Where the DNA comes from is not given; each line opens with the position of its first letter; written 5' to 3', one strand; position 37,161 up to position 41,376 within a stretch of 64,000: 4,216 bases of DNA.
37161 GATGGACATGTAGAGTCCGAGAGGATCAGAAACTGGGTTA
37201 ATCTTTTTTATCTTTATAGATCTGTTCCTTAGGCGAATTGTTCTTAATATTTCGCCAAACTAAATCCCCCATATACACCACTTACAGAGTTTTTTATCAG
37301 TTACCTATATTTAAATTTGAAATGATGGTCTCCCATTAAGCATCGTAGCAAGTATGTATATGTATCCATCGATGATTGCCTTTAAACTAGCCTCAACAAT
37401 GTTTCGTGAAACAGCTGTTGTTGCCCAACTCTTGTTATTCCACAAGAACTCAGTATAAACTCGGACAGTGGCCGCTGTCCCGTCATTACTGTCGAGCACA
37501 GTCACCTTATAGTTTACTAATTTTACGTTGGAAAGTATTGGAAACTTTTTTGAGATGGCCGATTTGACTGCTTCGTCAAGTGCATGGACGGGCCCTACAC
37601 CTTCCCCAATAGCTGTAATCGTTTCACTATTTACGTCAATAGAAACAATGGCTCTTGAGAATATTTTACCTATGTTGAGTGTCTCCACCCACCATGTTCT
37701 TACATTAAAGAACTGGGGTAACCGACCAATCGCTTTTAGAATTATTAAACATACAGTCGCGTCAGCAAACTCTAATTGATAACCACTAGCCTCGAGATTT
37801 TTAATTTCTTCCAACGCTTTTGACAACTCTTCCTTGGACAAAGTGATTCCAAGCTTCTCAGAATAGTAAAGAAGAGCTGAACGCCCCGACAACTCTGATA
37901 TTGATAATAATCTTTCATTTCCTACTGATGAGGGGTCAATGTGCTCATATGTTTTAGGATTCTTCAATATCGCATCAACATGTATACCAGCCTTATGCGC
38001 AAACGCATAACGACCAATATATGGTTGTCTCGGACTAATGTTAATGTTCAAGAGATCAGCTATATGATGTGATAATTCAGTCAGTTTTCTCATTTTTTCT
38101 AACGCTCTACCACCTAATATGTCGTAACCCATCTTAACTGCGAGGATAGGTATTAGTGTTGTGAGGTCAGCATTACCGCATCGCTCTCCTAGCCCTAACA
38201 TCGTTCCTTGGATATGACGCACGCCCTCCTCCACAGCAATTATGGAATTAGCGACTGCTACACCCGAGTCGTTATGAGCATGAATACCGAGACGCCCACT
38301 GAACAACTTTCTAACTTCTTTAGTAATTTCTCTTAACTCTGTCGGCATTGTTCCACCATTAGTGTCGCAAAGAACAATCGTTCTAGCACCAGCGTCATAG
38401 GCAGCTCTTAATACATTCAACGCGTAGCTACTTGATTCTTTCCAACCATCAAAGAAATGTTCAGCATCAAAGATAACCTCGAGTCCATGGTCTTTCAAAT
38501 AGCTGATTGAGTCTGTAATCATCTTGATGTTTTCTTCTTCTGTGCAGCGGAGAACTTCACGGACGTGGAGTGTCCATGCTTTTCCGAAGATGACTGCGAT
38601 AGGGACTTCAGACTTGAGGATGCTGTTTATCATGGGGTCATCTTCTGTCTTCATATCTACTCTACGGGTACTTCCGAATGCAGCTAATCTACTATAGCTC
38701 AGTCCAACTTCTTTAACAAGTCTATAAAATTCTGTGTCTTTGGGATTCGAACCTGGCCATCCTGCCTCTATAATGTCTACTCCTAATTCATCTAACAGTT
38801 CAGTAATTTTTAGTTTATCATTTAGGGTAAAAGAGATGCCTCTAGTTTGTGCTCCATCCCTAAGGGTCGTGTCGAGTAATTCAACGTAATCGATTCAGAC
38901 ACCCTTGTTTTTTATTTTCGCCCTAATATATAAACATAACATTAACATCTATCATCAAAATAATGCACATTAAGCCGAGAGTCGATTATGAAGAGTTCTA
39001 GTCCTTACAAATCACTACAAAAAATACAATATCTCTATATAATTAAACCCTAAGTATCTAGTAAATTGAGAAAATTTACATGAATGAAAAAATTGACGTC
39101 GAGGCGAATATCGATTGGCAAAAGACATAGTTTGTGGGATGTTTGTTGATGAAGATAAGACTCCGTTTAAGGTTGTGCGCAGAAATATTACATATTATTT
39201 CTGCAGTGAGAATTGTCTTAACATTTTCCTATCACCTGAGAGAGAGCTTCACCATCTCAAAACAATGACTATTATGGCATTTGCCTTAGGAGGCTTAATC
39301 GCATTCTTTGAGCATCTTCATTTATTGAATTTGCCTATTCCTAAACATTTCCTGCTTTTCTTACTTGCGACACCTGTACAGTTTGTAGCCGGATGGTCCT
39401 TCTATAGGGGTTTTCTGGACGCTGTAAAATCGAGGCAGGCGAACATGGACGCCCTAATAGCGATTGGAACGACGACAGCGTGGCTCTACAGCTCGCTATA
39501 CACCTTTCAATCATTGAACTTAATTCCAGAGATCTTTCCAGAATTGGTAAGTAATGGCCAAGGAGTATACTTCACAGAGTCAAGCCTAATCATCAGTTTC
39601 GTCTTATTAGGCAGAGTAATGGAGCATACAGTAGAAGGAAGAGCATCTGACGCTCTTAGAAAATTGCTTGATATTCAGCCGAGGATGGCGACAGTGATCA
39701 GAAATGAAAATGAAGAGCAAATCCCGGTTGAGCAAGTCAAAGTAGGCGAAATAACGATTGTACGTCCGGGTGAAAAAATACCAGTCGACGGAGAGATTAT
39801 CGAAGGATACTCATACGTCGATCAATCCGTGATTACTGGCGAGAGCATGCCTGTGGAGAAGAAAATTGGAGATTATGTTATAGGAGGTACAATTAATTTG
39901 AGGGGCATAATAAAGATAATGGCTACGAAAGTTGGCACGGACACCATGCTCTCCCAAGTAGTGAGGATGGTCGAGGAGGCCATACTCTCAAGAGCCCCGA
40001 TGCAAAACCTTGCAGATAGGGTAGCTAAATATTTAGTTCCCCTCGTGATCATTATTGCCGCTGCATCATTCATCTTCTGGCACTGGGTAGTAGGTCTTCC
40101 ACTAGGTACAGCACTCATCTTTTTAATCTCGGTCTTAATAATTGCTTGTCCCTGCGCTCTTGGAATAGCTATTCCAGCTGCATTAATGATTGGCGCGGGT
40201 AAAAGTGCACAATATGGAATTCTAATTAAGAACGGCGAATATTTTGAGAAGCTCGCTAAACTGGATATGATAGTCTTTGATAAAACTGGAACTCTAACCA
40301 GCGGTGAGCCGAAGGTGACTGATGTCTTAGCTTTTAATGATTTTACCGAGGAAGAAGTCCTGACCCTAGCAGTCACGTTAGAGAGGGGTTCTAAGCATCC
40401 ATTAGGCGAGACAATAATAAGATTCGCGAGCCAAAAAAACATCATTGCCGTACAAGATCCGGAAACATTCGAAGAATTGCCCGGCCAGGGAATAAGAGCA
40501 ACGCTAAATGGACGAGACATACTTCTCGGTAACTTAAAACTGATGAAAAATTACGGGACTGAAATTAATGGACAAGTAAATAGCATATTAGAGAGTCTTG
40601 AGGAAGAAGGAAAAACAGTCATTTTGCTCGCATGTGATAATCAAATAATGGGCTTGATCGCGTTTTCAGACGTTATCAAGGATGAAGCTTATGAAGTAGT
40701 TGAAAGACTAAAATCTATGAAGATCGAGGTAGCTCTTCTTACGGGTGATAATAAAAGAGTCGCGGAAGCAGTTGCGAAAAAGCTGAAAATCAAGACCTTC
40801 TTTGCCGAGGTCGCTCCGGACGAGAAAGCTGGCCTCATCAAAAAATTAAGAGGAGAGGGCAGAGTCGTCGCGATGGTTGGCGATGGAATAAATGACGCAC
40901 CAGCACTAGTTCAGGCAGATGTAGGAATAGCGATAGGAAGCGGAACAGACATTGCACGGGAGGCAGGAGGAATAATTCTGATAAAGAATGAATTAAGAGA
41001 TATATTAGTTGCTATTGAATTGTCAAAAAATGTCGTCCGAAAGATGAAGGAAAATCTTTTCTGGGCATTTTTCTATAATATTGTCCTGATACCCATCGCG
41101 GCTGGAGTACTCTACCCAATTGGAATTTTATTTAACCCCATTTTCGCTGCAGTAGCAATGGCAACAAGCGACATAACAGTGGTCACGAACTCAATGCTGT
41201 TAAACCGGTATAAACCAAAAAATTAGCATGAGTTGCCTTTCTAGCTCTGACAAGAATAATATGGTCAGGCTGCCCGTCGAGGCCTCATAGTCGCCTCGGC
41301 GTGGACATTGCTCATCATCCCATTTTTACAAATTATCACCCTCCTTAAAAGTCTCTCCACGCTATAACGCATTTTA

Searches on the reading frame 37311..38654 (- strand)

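Call 47: search_protein_families(library=pfam, proteins=[window:37311-38654:-], max_evalue=0.001)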
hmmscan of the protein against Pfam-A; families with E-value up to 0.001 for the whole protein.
window:37311-38654:- (447 aa): 3 families
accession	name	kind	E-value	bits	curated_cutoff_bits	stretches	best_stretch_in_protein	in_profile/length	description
PF00682.25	HMGL-like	-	4.7e-32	111.9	29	1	15-175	84-243/260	HMGL-like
PF22617.1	HCS_D2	-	1.1e-22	80.7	27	1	213-288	2-78/82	Homocitrate synthase post-HMGL domain-like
PF08502.15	LeuA_dimer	-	3e-21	76.1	24.9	1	297-434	3-130/131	LeuA allosteric (dimerisation) domain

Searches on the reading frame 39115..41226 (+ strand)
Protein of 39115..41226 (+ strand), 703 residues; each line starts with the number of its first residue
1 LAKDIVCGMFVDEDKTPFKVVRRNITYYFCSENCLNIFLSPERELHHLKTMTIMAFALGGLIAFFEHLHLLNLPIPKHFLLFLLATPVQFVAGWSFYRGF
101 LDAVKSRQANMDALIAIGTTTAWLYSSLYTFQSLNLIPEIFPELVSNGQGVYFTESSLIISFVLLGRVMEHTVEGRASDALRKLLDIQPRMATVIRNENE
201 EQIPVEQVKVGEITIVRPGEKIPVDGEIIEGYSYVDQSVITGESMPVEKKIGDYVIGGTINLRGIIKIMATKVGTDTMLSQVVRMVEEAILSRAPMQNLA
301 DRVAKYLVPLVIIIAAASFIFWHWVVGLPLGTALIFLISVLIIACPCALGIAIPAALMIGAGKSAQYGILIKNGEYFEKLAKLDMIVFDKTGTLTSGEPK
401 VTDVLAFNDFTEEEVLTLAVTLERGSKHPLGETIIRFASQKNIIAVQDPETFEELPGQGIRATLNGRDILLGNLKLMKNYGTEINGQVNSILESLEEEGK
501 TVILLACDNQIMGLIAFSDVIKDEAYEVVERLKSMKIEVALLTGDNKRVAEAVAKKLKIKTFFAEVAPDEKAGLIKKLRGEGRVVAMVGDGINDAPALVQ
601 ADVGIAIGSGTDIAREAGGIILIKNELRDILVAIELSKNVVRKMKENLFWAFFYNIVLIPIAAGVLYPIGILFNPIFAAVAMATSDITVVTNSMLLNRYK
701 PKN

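Call 47: search_protein_families(library=pfam, proteins=[window:39115-41226:+], max_evalue=0.001)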
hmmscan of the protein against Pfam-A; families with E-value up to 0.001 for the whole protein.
window:39115-41226:+ (703 aa): 4 families
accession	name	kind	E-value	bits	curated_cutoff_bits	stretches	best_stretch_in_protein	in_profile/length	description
PF00122.25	E1-E2_ATPase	-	2.4e-60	203.6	28.1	1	187-365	2-179/181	E1-E2 ATPase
PF00702.32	Hydrolase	-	3.1e-35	122.7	26.4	1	384-602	2-191/191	haloacid dehalogenase-like hydrolase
PF04945.19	YHS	-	4.5e-09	36.6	30.3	1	3-42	2-40/47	YHS domain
PF08282.18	Hydrolase_3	-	5.4e-05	23.5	20.9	0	575-622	196-243/255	haloacid dehalogenase-like hydrolase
